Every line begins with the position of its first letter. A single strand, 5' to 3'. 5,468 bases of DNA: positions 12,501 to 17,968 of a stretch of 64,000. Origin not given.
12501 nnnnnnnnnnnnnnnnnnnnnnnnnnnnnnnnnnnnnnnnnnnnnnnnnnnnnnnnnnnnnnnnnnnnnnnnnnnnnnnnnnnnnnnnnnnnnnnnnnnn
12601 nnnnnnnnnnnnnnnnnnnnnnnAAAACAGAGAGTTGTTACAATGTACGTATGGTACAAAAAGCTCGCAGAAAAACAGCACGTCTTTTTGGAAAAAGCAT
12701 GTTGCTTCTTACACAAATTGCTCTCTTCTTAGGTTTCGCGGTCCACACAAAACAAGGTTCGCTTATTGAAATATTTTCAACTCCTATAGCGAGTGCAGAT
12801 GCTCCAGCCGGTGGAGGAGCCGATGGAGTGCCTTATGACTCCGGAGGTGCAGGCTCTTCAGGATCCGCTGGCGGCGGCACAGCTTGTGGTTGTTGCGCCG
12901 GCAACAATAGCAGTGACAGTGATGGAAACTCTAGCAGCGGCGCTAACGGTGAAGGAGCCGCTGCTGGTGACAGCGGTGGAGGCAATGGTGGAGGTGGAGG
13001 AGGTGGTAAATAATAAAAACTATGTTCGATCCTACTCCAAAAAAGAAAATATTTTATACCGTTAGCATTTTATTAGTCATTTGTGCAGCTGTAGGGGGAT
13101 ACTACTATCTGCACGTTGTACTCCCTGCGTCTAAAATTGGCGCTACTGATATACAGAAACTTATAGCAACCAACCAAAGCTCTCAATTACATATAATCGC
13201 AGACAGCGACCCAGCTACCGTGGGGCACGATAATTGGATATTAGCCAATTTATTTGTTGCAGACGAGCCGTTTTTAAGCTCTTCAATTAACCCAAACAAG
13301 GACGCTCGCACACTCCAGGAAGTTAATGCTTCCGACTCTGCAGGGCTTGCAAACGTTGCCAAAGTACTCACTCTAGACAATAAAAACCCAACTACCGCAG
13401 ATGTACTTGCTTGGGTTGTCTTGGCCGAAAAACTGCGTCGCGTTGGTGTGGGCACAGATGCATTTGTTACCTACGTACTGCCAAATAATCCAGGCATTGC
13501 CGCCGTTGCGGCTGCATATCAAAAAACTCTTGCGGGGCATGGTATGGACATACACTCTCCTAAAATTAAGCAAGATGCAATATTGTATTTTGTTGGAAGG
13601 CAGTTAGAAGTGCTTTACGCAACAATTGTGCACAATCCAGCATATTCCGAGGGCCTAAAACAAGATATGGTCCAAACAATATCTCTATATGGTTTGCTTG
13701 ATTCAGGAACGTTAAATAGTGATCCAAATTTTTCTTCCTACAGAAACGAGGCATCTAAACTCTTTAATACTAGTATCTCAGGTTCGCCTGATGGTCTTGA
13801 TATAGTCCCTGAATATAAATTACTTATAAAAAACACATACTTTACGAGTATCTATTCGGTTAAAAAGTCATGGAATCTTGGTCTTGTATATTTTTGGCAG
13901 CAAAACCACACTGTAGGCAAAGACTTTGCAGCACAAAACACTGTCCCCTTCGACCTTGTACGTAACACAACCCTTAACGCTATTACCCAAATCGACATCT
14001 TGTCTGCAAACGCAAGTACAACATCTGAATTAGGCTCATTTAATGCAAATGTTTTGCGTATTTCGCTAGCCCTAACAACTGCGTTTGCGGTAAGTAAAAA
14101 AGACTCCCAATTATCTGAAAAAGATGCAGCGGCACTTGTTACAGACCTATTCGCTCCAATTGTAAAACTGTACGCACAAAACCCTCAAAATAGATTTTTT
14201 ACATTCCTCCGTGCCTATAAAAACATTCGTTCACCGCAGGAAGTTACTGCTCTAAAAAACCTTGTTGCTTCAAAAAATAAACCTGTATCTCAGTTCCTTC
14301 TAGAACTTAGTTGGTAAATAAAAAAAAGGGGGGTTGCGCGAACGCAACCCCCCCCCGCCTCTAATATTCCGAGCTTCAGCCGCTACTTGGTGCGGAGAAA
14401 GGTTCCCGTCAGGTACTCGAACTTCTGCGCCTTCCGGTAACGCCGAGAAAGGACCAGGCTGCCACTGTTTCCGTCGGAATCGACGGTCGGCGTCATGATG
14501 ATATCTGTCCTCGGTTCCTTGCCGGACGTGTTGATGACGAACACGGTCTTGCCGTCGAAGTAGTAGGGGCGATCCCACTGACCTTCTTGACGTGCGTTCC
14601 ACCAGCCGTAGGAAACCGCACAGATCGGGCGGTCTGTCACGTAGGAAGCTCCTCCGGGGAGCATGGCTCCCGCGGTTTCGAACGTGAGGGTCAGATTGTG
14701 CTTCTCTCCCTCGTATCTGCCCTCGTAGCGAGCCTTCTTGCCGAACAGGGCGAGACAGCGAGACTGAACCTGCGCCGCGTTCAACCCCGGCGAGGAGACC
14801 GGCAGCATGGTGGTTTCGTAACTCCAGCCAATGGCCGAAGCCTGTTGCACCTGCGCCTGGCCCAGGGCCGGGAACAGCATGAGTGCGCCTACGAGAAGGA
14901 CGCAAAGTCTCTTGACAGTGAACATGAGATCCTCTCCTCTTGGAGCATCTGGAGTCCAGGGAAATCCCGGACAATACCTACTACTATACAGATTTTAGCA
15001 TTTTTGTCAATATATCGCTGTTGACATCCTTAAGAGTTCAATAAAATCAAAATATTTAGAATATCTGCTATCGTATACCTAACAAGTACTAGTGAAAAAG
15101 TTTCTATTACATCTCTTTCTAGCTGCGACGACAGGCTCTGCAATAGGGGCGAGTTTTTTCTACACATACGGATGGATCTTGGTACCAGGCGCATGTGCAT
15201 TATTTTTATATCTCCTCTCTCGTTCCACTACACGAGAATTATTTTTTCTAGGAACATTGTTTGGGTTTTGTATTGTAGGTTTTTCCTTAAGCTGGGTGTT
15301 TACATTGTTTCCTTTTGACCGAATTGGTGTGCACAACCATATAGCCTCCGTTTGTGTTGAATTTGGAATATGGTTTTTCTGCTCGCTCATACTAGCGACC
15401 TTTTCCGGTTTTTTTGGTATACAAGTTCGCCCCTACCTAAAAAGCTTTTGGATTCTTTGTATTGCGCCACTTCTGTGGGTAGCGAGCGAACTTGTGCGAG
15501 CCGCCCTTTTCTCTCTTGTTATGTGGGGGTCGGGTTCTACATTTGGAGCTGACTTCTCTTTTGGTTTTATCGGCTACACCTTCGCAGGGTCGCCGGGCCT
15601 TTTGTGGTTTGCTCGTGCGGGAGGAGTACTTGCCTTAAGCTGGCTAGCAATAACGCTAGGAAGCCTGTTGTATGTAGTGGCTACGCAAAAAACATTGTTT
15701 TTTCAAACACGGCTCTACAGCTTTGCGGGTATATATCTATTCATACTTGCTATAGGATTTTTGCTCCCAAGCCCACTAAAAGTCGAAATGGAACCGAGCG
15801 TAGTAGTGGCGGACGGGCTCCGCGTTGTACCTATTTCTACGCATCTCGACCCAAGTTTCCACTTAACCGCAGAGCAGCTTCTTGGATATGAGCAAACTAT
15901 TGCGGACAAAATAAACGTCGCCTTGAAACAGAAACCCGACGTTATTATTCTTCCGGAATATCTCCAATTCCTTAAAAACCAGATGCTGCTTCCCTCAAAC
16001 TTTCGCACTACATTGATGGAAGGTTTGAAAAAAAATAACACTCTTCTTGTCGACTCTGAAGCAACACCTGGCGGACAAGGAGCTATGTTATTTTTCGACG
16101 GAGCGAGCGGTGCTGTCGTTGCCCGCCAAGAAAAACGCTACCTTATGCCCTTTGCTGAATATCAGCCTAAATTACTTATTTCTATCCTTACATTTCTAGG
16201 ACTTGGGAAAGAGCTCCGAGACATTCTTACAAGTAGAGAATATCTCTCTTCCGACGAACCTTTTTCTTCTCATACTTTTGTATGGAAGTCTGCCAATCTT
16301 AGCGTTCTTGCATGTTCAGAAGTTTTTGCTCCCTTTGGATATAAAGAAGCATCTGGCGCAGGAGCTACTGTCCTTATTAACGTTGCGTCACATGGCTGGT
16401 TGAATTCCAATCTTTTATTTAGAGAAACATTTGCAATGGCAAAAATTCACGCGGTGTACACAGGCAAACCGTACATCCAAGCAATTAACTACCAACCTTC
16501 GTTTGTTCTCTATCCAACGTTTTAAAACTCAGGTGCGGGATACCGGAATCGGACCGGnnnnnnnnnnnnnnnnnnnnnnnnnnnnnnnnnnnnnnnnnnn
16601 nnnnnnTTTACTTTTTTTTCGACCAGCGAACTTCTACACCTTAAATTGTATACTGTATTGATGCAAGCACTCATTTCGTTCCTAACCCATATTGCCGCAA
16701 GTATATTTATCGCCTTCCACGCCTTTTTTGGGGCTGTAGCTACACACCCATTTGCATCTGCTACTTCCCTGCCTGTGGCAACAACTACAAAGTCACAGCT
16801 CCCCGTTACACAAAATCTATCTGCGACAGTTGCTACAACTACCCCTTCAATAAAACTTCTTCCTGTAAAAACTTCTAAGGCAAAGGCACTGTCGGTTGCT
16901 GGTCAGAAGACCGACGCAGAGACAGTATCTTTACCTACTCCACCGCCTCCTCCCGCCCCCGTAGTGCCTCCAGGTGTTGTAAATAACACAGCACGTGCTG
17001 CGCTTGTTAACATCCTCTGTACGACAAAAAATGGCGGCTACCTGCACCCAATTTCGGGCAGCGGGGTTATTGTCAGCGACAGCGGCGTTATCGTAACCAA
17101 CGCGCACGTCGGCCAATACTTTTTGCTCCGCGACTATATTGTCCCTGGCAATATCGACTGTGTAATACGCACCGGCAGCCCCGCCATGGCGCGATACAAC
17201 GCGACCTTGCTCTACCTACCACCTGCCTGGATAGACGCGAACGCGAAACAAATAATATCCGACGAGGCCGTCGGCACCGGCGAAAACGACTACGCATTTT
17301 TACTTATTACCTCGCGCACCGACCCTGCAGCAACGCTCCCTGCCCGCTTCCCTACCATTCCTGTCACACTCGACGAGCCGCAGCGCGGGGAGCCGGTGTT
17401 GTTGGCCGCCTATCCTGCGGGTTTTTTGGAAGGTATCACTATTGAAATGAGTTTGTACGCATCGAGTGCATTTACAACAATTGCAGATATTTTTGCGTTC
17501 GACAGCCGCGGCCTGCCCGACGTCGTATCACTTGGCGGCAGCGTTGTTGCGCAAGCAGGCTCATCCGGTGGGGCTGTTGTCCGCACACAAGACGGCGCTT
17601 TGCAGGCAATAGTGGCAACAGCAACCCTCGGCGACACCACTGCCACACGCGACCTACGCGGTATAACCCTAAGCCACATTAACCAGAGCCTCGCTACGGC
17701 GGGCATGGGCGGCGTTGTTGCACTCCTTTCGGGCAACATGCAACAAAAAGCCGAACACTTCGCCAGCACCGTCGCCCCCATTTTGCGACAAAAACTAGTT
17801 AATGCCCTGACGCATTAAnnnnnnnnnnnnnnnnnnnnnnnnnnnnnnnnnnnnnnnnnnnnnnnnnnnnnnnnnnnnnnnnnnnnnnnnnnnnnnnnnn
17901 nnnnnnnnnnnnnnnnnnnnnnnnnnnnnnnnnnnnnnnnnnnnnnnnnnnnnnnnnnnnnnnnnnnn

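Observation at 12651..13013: Candidate precursor peptide has an unconventional leader and a poly-Gly C-terminus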

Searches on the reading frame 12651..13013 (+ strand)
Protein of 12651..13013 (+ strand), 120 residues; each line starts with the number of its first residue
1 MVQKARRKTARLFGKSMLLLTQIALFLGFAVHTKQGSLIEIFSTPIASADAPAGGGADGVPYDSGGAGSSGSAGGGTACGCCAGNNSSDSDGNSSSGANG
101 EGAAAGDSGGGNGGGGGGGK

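Call 6: search_protein_families(library=pfam, proteins=[window:12651-13013:+], max_evalue=0.01)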
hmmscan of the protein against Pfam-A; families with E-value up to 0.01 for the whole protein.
window:12651-13013:+ (120 aa): 0 families

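Call 7: search_protein_families(library=ncbifam, proteins=[window:12651-13013:+], max_evalue=0.01)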
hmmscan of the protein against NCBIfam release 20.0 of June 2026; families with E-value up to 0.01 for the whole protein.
window:12651-13013:+ (120 aa): 0 families

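Call 8: find_homologous_proteins(query=window:12651-13010:+, max_evalue=0.01)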
Query window:12651-13010:+ (120 aa): 1 proteins with E <= 0.01 among 390 candidates.
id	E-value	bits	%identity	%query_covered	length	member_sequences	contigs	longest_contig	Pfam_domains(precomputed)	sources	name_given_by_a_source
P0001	3.5e-65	235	100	100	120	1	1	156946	-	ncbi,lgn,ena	ncbi:MAG: hypothetical protein WCK46_01135 [Candidatus Adlerbacteria bacterium]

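Call 48: search_protein_representatives(protein=window:12651-13010:+)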
Query: 120 residues. Proteins with E-value up to 0.001 (for the whole library): 1; up to 1e-10: 1; up to 1e-30: 1. The best 1 are listed.
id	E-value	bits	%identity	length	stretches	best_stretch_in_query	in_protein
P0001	1.1e-65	235.4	100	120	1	1-120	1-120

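Call 61: search_protein_families(library=pfam, proteins=[window:12651-13010:+], max_evalue=10)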
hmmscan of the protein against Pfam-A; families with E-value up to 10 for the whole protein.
window:12651-13010:+ (120 aa): 0 families

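Call 74: search_protein_families(library=ncbifam, alignment_id=A3, max_evalue=1)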
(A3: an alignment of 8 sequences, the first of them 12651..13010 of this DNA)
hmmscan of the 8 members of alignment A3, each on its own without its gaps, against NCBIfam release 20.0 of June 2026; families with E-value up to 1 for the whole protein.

A. member 1, window:12651-13010:+ (120 aa): 0 families

B. families by the number of members that match (of 8 scanned): 5 families
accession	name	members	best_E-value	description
NF001837.0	PRK00560.1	1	0.018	molybdenum cofactor guanylyltransferase MobA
NF052523.2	TafF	1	0.033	TafF family fimbrial protein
NF011059.0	PRK14490.1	1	0.25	bifunctional molybdenum cofactor guanylyltransferase MobA/molybdopterin-guanine dinucleotide biosynthesis adaptor protein MobB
NF045638.1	Mrt_dep_phytase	1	0.65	myxosortase-dependent phytase-like phosphatase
NF006935.0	PRK09419.1-2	1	0.8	multifunctional 2',3'-cyclic-nucleotide 2'-phosphodiesterase/3'-nucleotidase/5'-nucleotidase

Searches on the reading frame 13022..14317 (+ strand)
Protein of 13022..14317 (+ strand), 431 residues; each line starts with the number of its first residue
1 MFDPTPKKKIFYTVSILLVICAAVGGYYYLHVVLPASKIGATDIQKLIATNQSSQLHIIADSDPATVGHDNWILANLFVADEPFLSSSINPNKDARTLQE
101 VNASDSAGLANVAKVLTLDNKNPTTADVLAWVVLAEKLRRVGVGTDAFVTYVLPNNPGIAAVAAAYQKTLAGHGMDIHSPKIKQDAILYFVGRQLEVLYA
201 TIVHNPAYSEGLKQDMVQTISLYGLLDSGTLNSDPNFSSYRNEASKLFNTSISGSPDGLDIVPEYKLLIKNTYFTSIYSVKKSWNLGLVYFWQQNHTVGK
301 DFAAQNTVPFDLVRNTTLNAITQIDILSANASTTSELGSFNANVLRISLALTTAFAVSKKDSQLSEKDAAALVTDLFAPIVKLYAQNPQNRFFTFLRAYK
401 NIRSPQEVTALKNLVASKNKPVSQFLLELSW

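Call 6: search_protein_families(library=pfam, proteins=[window:13022-14317:+], max_evalue=0.01)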
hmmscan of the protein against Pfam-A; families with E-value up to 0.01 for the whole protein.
window:13022-14317:+ (431 aa): 0 families

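Call 7: search_protein_families(library=ncbifam, proteins=[window:13022-14317:+], max_evalue=0.01)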
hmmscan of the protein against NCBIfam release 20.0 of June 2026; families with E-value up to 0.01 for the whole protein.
window:13022-14317:+ (431 aa): 0 families

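Call 36: find_homologous_proteins(query=window:13022-14314:+, max_evalue=0.001)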
Query window:13022-14314:+ (431 aa): 3 proteins with E <= 0.001 among 8000 candidates.
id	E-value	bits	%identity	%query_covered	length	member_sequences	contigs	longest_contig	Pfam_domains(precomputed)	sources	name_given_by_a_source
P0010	9.1e-280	945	100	100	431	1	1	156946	-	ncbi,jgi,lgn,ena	ncbi:MAG: hypothetical protein WCK46_01140 [Candidatus Adlerbacteria bacterium]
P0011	9.6e-204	695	74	100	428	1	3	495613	-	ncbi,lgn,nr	ncbi:MAG: hypothetical protein NT019_01585 [Candidatus Adlerbacteria bacterium]|nr:hypothetical prot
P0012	5.5e-115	403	49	100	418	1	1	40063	-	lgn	-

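Call 47: search_solved_structures(query=A2, max_evalue=1)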
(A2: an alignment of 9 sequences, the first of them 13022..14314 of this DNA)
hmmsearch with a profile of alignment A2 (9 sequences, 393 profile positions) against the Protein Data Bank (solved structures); distinct sequences matched with E-value up to 1: 2.
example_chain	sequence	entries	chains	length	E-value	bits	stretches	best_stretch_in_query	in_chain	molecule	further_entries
5nc6_B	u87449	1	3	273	0.079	15.5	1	4-53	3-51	Peptidoglycan N-acetylglucosamine deacetylase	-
6w8u_A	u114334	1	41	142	0.11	15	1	9-37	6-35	pilin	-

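Call 50: predict_structure(alignment_id=A4)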
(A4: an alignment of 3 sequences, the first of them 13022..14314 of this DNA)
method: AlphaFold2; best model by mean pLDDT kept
length: 431 residues; sequences in the alignment: 3
mean_pLDDT: 49.3   pTM: 0.38
mean pLDDT of the five models: 49.3, 48.7, 45.9, 44.2, 44.0
residues with pLDDT >= 90: 0; 70-90: 59; 50-70: 136; < 50: 236
segments of 3 or more residues with pLDDT < 50: 1-37, 83-106, 117-119, 138-167, 172-175, 180-186, 208-212, 218-328, 333-335, 361-364
pLDDT, mean of each block of 10 residues (from residue 1): 36 45 36 40 55 67 70 64 42 40 49 53 55 51 41 42 47 49 49 56 53 48 41 40 33 24 24 23 25 25 28 30 44 50 58 64 60 71 83 73 68 80 84 74
secondary structure, 60 per line:
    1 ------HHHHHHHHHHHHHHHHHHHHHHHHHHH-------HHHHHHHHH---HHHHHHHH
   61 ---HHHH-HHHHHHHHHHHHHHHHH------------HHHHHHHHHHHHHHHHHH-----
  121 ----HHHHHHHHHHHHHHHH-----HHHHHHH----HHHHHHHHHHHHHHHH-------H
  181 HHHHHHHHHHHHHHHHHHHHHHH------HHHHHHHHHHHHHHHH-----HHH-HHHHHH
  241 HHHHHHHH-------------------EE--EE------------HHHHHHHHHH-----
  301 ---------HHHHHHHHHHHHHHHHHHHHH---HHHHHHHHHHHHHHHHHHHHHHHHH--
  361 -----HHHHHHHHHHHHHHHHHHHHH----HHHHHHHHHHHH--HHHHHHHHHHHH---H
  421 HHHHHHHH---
elements in order: H7-33 H41-49 H53-60 H64-67 H69-85 H98-115 H125-140 H146-152 H157-172 H180-203 H210-225 H235-248 H286-295 H310-330 H334-358 H366-386 H391-402 H405-416 H420-428

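Call 61: search_protein_families(library=pfam, proteins=[window:13022-14314:+], max_evalue=10)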
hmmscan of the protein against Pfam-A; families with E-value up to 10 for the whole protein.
window:13022-14314:+ (431 aa): 0 families

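Call 73: search_protein_families(library=pfam, alignment_id=A2, max_evalue=1)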
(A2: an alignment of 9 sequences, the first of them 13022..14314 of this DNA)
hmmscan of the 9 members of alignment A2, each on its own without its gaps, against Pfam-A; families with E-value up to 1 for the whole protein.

A. member 1, window:13022-14314:+ (431 aa): 0 families

B. families by the number of members that match (of 9 scanned): 23 families
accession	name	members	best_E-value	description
PF07719.23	TPR_2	2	0.025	Tetratricopeptide repeat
PF13428.12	TPR_14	1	0.015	Tetratricopeptide repeat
PF07219.19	HemY_N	1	0.023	HemY protein N-terminus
PF13432.12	TPR_16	1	0.041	Tetratricopeptide repeat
PF14254.12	DUF4348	1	0.049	Domain of unknown function (DUF4348)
PF17561.7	TssO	1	0.049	Type VI secretion system, TssO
PF12679.13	ABC2_membrane_2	1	0.055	ABC-2 family transporter protein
PF05569.17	Peptidase_M56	1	0.057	BlaR1 peptidase M56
PF07047.17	OPA3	1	0.093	Optic atrophy 3 protein (OPA3)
PF14316.11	DUF4381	1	0.094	Domain of unknown function (DUF4381)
PF13102.12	Phage_int_SAM_5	1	0.11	Phage integrase SAM-like domain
PF25678.1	DUF7946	1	0.12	Domain of unknown function (DUF7946)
PF22598.2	CdsD_PD2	1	0.13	CdsD, periplasmic PD2 domain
PF25713.1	N4_GP8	1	0.14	Bacteriophage N4 DNA replication inhibitor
PF11494.13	Ta0938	1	0.14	Ta0938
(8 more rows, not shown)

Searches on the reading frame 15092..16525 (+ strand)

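Call 6: search_protein_families(library=pfam, proteins=[window:15092-16525:+], max_evalue=0.01)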
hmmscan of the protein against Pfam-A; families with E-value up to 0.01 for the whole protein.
window:15092-16525:+ (477 aa): 1 family
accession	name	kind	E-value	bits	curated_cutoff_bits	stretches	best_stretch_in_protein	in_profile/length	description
PF20154.4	LNT_N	-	1.4e-10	42.1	27.1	1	17-191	4-158/159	Apolipoprotein N-acyltransferase N-terminal domain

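Call 7: search_protein_families(library=ncbifam, proteins=[window:15092-16525:+], max_evalue=0.01)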
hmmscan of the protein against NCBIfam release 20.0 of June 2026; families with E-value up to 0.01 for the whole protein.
window:15092-16525:+ (477 aa): 1 family
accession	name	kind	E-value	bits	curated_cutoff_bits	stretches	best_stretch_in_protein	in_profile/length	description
TIGR00546.1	lnt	equivalog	4e-23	82.2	132.9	1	94-473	12-389/395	apolipoprotein N-acyltransferase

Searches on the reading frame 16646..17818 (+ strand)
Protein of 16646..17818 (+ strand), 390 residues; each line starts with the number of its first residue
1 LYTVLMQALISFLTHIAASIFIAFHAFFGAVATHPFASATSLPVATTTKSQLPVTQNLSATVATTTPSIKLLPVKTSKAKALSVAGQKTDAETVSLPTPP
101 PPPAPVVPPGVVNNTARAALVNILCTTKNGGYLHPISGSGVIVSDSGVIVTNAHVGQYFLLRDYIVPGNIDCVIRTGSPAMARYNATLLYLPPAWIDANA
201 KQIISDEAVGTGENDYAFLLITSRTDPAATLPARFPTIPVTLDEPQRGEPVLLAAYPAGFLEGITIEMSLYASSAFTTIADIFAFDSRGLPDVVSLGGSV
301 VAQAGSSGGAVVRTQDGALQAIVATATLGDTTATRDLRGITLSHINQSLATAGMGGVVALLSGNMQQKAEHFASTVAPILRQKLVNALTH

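Call 6: search_protein_families(library=pfam, proteins=[window:16646-17818:+], max_evalue=0.01)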
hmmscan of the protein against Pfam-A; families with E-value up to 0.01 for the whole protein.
window:16646-17818:+ (390 aa): 1 family
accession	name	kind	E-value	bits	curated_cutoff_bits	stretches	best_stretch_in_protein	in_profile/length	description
PF13365.12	Trypsin_2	-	3.2e-09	38.1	27.6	1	138-321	1-143/144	Trypsin-like peptidase domain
